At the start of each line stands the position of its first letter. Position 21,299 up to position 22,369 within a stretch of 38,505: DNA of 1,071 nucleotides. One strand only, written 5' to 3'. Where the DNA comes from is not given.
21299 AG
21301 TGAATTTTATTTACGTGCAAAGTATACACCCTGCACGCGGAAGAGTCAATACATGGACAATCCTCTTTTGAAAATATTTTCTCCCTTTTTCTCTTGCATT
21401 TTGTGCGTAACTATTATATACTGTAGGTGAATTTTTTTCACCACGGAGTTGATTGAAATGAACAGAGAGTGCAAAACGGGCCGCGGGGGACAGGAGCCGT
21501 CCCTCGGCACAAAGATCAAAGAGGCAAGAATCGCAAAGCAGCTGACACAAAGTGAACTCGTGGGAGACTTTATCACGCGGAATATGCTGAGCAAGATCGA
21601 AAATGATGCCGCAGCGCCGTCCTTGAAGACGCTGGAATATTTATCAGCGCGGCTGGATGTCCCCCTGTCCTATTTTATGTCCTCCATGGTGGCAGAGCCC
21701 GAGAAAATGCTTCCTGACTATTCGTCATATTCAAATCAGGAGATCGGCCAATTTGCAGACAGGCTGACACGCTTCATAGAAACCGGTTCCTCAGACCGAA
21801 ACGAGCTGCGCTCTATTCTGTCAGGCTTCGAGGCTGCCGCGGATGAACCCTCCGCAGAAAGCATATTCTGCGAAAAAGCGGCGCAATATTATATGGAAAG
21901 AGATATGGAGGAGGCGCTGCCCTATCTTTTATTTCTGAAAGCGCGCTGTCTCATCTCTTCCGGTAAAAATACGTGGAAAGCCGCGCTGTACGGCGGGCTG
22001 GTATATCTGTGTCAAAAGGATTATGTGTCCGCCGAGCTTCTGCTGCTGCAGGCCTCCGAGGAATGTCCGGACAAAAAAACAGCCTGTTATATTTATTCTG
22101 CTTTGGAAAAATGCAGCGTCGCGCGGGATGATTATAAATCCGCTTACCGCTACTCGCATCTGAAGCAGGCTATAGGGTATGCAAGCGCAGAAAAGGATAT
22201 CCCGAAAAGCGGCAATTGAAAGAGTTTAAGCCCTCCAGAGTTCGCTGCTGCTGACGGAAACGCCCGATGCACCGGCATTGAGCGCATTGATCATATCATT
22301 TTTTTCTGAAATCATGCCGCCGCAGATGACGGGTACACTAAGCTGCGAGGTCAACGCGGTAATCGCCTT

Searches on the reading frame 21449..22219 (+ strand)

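Call 3: search_protein_families(library=pfam, proteins=[window:21449-22219:+], max_evalue=0.01)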
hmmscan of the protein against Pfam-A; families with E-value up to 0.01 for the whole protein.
window:21449-22219:+ (256 aa): 2 families
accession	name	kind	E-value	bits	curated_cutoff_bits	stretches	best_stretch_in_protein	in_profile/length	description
PF01381.28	HTH_3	-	5.2e-09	36.4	23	1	23-76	1-55/55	Helix-turn-helix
PF12844.13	HTH_19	-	5.7e-06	26.6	30.2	1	20-77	1-59/64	Helix-turn-helix domain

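Call 10: search_protein_families(library=ncbifam, proteins=[window:21449-22219:+], max_evalue=0.001)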
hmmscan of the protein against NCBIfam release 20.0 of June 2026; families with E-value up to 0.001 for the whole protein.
window:21449-22219:+ (256 aa): 1 family
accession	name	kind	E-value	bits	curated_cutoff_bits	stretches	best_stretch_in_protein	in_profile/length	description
NF041951.1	phage_RstR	subfamily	0.00084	19.6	80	0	19-78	3-63/108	RstR family transcriptional repressor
